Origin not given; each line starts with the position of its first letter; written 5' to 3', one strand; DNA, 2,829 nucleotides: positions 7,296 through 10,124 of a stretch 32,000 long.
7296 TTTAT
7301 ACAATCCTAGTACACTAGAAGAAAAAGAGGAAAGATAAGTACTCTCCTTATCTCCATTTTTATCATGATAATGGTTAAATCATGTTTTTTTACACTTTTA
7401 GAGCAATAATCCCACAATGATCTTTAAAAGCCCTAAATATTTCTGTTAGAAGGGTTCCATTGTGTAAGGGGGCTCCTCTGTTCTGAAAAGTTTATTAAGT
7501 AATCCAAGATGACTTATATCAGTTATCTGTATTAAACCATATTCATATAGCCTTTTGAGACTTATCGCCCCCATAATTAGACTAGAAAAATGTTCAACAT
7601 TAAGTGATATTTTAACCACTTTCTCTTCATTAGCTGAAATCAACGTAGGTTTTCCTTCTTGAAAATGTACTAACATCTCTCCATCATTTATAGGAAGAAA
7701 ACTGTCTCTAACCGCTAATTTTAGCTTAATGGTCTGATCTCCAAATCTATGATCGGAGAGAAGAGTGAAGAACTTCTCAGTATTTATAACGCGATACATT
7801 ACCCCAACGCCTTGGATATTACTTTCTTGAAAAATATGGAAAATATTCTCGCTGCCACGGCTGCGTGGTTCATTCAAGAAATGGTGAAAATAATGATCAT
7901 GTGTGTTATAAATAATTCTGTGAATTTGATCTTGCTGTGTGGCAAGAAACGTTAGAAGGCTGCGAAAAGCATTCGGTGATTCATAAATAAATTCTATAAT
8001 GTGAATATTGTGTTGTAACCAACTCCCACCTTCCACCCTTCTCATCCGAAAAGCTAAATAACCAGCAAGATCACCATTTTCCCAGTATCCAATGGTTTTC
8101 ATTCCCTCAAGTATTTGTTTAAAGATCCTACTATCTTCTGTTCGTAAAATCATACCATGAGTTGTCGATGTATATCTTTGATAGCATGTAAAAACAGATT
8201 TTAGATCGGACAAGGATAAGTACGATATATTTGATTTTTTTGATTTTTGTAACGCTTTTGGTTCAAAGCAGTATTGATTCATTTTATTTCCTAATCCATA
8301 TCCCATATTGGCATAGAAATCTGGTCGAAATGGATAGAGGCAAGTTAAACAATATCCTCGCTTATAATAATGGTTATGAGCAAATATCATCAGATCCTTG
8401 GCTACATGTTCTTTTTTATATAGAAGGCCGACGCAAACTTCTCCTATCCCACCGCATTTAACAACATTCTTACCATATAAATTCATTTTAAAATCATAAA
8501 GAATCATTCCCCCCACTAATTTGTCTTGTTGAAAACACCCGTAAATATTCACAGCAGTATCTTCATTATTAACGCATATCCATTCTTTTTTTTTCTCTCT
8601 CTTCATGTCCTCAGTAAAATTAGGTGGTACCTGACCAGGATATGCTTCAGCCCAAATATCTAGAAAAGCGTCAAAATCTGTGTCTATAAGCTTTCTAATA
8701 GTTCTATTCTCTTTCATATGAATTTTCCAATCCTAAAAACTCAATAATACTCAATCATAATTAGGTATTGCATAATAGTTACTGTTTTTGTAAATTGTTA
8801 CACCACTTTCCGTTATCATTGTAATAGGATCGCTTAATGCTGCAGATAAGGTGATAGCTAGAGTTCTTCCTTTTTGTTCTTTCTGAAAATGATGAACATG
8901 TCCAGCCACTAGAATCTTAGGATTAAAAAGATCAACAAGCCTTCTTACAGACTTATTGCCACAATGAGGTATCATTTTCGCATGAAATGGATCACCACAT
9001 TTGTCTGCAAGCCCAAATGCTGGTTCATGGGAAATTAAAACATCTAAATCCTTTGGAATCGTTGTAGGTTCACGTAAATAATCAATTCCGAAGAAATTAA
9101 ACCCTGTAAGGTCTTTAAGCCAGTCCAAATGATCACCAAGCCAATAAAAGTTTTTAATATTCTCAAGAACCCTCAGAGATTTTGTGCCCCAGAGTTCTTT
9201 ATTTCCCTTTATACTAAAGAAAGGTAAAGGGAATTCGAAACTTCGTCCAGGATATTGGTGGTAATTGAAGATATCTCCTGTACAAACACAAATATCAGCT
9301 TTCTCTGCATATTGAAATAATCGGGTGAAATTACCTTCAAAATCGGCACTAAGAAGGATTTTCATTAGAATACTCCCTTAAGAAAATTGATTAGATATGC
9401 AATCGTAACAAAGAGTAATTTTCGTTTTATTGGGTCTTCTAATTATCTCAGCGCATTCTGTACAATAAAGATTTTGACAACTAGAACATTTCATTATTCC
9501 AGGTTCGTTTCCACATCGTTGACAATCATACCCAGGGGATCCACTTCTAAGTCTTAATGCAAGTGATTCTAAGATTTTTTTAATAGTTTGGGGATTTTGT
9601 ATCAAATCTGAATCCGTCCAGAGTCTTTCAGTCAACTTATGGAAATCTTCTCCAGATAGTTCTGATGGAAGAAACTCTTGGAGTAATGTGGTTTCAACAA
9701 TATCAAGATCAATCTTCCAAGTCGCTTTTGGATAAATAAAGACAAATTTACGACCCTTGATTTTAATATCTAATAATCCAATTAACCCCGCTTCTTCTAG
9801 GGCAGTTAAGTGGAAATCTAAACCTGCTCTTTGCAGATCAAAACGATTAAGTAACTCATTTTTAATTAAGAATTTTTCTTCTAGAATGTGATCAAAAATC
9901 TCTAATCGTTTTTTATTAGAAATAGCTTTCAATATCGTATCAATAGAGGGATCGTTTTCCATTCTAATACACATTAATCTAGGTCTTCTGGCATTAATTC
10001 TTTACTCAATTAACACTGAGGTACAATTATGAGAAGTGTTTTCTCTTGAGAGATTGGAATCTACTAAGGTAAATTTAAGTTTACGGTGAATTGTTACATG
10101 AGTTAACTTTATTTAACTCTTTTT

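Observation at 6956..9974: Candidate archaeal histone-modification locus: Eis-type lysine acetyltransferase directly upstream of a Lys-tailed histone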

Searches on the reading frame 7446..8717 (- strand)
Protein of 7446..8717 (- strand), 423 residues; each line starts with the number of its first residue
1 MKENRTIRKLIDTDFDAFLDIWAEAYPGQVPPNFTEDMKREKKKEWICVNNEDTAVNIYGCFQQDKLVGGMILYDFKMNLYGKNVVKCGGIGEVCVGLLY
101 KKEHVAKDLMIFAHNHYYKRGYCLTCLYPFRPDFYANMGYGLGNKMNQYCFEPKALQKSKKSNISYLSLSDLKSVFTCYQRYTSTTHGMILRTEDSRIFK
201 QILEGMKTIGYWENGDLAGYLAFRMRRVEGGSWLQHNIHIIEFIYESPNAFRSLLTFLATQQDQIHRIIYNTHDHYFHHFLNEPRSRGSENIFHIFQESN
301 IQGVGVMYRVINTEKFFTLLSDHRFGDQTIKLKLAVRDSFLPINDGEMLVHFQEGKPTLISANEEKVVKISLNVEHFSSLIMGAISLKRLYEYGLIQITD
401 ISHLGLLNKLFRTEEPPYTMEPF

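Call 3: search_protein_families(library=pfam, proteins=[window:7446-8717:-], max_evalue=0.01)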
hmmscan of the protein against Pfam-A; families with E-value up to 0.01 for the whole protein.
window:7446-8717:- (423 aa): 3 families
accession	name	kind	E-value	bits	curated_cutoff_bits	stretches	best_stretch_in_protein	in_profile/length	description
PF13527.13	Acetyltransf_9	-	2.7e-28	98.9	25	1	6-142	1-126/127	Acetyltransferase (GNAT) domain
PF13530.11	SCP2_2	-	4.3e-14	53.4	23.2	1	321-418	6-103/105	Sterol carrier protein domain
PF17668.7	Acetyltransf_17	-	4e-10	40.8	25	1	206-286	24-102/114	Acetyltransferase (GNAT) domain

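Call 4: search_protein_families(library=ncbifam, proteins=[window:7446-8717:-], max_evalue=0.01)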
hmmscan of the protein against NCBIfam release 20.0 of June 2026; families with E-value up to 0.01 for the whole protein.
window:7446-8717:- (423 aa): 6 families
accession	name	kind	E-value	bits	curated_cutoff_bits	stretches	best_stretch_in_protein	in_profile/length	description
NF002367.0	PRK01346.1-4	subfamily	6.1e-12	45.2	259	1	4-423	4-411/411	hypothetical protein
NF002369.0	PRK01346.1-6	equivalog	1.1e-08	34.5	463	1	212-423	241-434/434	hypothetical protein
NF002368.0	PRK01346.1-5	equivalog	6.2e-07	28.6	576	1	33-285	27-281/402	enhanced intracellular survival protein Eis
NF002365.0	PRK01346.1-2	subfamily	9.9e-07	27.9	788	1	6-192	9-193/412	hypothetical protein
NF002366.0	PRK01346.1-3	equivalog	2e-05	23.4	624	0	224-418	222-400/405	hypothetical protein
NF002364.0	PRK01346.1-1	equivalog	0.00038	19.6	701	1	33-148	29-145/408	enhanced intracellular survival protein Eis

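Call 77: find_homologous_proteins(query=window:7446-8717:-, max_evalue=1e-40)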
Query window:7446-8717:- (423 aa): 395 proteins with E <= 1e-40 among 1903 candidates; the best 120 are listed. Only proteins of 232 to 741 residues were searched: fused or split forms outside these lengths cannot appear, so this answer is no evidence that the protein stands alone or is whole; lengths 'longer' or 'shorter' looks for them.
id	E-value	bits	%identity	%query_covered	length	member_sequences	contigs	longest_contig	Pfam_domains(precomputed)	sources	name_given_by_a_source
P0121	2.2e-251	852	100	87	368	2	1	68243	PF13530.12,PF13527.14,PF17668.8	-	-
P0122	2.8e-220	750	74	100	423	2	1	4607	PF13530.12,PF13527.14,PF17668.8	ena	-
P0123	4.6e-217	739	73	100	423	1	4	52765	PF13530.12,PF13527.14,PF17668.8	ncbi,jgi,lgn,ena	-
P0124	6.1e-215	732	72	100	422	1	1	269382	PF13530.12,PF13527.14,PF17668.8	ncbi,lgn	ncbi:MAG: enhanced intracellular survival protein Eis [Promethearchaeota archaeon]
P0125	1.2e-212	724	70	100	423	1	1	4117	PF13673.14,PF13530.12,PF13508.14,PF13527.14,PF17668.8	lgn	-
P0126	5.7e-211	719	70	100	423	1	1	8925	PF13530.12,PF13527.14,PF17668.8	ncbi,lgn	ncbi:MAG: enhanced intracellular survival protein Eis [Candidatus Hodarchaeota archaeon]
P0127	2.3e-209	714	69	100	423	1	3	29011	PF13530.12,PF13527.14,PF17668.8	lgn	-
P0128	3.3e-209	713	69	100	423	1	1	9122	PF13530.12,PF13527.14,PF17668.8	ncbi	ncbi:MAG: enhanced intracellular survival protein Eis [Candidatus Thorarchaeota archaeon]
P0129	6.4e-205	699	68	100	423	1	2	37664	PF13530.12,PF13527.14,PF17668.8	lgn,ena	-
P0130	1.6e-204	698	68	100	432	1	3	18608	PF13530.12,PF13527.14,PF17668.8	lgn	-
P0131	2.8e-204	697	68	100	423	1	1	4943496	PF13530.12,PF13527.14,PF17668.8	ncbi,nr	ncbi:MAG: GNAT family N-acetyltransferase [Candidatus Heimdallarchaeota archaeon]|nr:MAG: GNAT famil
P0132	1.0e-201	688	68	98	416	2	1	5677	PF13530.12,PF13527.14,PF17668.8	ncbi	ncbi:MAG: enhanced intracellular survival protein Eis, partial [Candidatus Hodarchaeota archaeon]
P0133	4.7e-200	683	68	100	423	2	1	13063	PF13530.12,PF13527.14,PF17668.8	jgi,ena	-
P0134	1.6e-198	678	67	100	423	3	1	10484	PF13530.12,PF13527.14,PF17668.8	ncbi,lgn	ncbi:MAG: enhanced intracellular survival protein Eis [Promethearchaeota archaeon]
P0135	3.5e-196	670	65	100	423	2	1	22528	PF13530.12,PF13527.14,PF17668.8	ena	-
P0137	1.2e-172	593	61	99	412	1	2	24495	PF13530.12,PF13527.14,PF17668.8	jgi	jgi:predicted acetyltransferase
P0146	2.9e-130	453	49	99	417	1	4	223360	PF13530.12,PF13527.14,PF17668.8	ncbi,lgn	-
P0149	1.1e-119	418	46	99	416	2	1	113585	PF13530.12,PF13527.14,PF17668.8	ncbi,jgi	ncbi:MAG: GNAT family N-acetyltransferase [Candidatus Hodarchaeales archaeon]|jgi:predicted acetyltr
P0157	7.4e-111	389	44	99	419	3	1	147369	PF13530.12,PF13527.14,PF17668.8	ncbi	ncbi:MAG: GNAT family N-acetyltransferase [Candidatus Hodarchaeales archaeon]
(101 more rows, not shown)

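Call 78: find_encoding_contigs(protein=P0137, flank=4000, max_places=1)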
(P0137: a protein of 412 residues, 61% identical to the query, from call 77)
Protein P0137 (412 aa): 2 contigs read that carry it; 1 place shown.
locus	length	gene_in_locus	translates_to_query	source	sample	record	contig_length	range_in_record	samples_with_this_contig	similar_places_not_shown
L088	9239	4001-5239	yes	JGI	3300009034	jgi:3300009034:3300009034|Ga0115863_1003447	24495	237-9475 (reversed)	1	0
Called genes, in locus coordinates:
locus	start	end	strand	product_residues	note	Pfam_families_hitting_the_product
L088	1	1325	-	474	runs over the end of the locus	PF08984:DUF1858 (weak), PF04282:DUF438, PF01814:Hemerythrin, PF13596:PAS_10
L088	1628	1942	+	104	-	-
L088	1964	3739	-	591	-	PF08439:Peptidase_M3_N, PF01432:Peptidase_M3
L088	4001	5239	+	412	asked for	PF13527:Acetyltransf_9, PF17668:Acetyltransf_17, PF13530:SCP2_2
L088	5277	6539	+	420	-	PF04055:Radical_SAM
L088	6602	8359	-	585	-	-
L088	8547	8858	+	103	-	-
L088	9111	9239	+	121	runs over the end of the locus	?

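Call 79: find_encoding_contigs(protein=P0146, flank=4000, max_places=1)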
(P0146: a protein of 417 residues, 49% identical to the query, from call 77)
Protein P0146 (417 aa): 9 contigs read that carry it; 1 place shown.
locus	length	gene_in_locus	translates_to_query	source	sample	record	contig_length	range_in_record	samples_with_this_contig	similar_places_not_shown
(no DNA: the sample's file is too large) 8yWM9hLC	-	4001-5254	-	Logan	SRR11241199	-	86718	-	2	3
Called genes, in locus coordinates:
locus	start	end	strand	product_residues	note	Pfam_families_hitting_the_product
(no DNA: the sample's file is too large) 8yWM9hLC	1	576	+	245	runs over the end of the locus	PF00684:DnaJ_CXXCXGXG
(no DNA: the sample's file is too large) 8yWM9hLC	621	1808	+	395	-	PF01546:Peptidase_M20, PF07687:M20_dimer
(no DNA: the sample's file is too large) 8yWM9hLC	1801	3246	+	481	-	PF01555:N6_N4_Mtase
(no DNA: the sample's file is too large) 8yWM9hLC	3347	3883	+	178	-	-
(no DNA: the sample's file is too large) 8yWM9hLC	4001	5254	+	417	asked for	PF13527:Acetyltransf_9, PF17668:Acetyltransf_17, PF13530:SCP2_2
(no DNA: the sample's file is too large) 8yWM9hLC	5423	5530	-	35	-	-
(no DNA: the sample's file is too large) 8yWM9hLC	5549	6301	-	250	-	PF00881:Nitroreductase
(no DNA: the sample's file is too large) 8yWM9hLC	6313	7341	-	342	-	PF05343:Peptidase_M42, PF01546:Peptidase_M20 (weak)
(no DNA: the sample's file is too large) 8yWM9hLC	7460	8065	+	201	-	PF00149:Metallophos, PF12850:Metallophos_2 (weak)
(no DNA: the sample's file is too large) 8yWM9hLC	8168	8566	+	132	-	-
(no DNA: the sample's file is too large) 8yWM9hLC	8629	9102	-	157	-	-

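Call 80: find_encoding_contigs(protein=P0149, flank=4000, max_places=1)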
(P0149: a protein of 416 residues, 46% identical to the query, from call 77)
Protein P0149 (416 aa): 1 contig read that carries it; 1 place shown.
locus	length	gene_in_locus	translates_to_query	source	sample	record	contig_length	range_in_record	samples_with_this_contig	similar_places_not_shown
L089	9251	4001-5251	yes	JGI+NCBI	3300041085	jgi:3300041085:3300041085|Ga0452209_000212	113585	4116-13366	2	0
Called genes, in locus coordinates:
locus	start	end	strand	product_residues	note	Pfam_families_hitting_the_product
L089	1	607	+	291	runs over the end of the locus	-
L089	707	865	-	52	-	-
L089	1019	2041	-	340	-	PF01636:APH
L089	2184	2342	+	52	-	-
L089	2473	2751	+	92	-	-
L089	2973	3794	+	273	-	PF00561:Abhydrolase_1, PF03096:Ndr, PF12146:Hydrolase_4, PF12697:Abhydrolase_6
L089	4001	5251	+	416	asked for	PF13527:Acetyltransf_9, PF17668:Acetyltransf_17, PF13530:SCP2_2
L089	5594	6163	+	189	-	PF00009:GTP_EFTU (faint), PF00025:Arf, PF00071:Ras, PF08477:Roc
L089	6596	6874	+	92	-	PF00125:Histone (weak), PF00808:CBFD_NFYB_HMF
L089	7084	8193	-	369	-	-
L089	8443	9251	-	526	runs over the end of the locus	PF07953:Toxin_R_bind_N (faint), PF13385:Laminin_G_3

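Call 81: find_encoding_contigs(protein=P0157, flank=4000, max_places=1)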
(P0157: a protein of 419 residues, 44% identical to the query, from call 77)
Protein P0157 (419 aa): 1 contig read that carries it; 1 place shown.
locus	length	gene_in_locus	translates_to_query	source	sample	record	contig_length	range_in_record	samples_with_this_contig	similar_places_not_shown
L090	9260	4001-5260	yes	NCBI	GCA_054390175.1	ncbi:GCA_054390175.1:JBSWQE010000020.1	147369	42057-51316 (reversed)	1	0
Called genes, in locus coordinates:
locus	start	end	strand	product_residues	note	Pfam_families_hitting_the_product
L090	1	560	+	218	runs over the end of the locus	PF03483:B3_4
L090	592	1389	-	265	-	PF21003:NucS_N, PF14281:PDDEXK_4 (weak), PF01939:NucS_C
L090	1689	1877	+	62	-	-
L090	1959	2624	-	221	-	PF02586:SRAP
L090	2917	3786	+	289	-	PF00583:Acetyltransf_1, PF13527:Acetyltransf_9 (weak), PF13673:Acetyltransf_10, PF12746:GNAT_acetyltran (weak), PF13508:Acetyltransf_7 (weak), PF08445:FR47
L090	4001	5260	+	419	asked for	PF13527:Acetyltransf_9, PF17668:Acetyltransf_17, PF13530:SCP2_2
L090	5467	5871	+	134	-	-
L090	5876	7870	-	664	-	PF13188:PAS_8 (weak), PF13426:PAS_9 (weak), PF00989:PAS, PF08448:PAS_4, PF13426:PAS_9, PF08447:PAS_3, PF01590:GAF, PF02518:HATPase_c, +1 more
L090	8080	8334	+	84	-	-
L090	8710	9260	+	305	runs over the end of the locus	PF01008:IF-2B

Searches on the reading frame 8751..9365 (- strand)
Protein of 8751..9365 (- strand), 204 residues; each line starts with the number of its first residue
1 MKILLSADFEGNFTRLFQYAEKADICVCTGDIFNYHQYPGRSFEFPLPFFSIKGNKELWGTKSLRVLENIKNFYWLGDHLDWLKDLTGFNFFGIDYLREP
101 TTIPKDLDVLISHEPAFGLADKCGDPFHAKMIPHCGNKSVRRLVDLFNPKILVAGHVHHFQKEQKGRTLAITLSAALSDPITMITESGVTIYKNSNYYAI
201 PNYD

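Call 3: search_protein_families(library=pfam, proteins=[window:8751-9365:-], max_evalue=0.01)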
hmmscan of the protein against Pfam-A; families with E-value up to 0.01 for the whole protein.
window:8751-9365:- (204 aa): 3 families
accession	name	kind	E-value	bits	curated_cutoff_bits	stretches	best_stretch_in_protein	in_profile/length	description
PF00149.33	Metallophos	-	7.6e-07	30.2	21.5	1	2-159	2-190/191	Calcineurin-like phosphoesterase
PF14582.11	Metallophos_3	-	0.0042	16.9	28.2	0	129-171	191-234/259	Metallophosphoesterase, calcineurin superfamily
PF12850.12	Metallophos_2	-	0.008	16.6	27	0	1-171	1-130/154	Calcineurin-like phosphoesterase superfamily domain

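Call 4: search_protein_families(library=ncbifam, proteins=[window:8751-9365:-], max_evalue=0.01)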
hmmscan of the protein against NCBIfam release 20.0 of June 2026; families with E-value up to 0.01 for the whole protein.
window:8751-9365:- (204 aa): 0 families

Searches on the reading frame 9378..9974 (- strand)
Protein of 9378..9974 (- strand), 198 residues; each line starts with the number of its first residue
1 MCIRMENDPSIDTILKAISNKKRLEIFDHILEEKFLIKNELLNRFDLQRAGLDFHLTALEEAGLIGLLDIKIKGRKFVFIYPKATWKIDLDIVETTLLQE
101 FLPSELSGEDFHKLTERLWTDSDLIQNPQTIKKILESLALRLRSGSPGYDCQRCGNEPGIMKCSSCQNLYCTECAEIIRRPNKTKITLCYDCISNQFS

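Call 3: search_protein_families(library=pfam, proteins=[window:9378-9974:-], max_evalue=0.01)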
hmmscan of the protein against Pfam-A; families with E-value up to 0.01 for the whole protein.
window:9378-9974:- (198 aa): 3 families
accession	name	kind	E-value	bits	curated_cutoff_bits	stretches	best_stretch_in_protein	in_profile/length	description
PF22586.1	ANCHR-like_BBOX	-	3.1e-05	24.4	27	1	151-180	2-30/39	ANCHR-like B-box zinc-binding domain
PF12840.13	HTH_20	-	0.00011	22.6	27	1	19-65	2-48/51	Helix-turn-helix domain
PF00643.29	zf-B_box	-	0.0059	17.2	24.1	1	151-174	6-29/42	B-box zinc finger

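Call 4: search_protein_families(library=ncbifam, proteins=[window:9378-9974:-], max_evalue=0.01)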
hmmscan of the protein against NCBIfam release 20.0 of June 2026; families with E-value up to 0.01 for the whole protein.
window:9378-9974:- (198 aa): 2 families
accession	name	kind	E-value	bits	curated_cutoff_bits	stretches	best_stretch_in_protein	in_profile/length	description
NF033788.1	HTH_metalloreg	subfamily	4.6e-07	29.5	55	1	12-65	2-55/77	metalloregulator ArsR/SmtB family transcription factor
NF033789.1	repress_SdpR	subfamily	4.5e-05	23.3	100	1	15-65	2-51/79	autorepressor SdpR family transcription factor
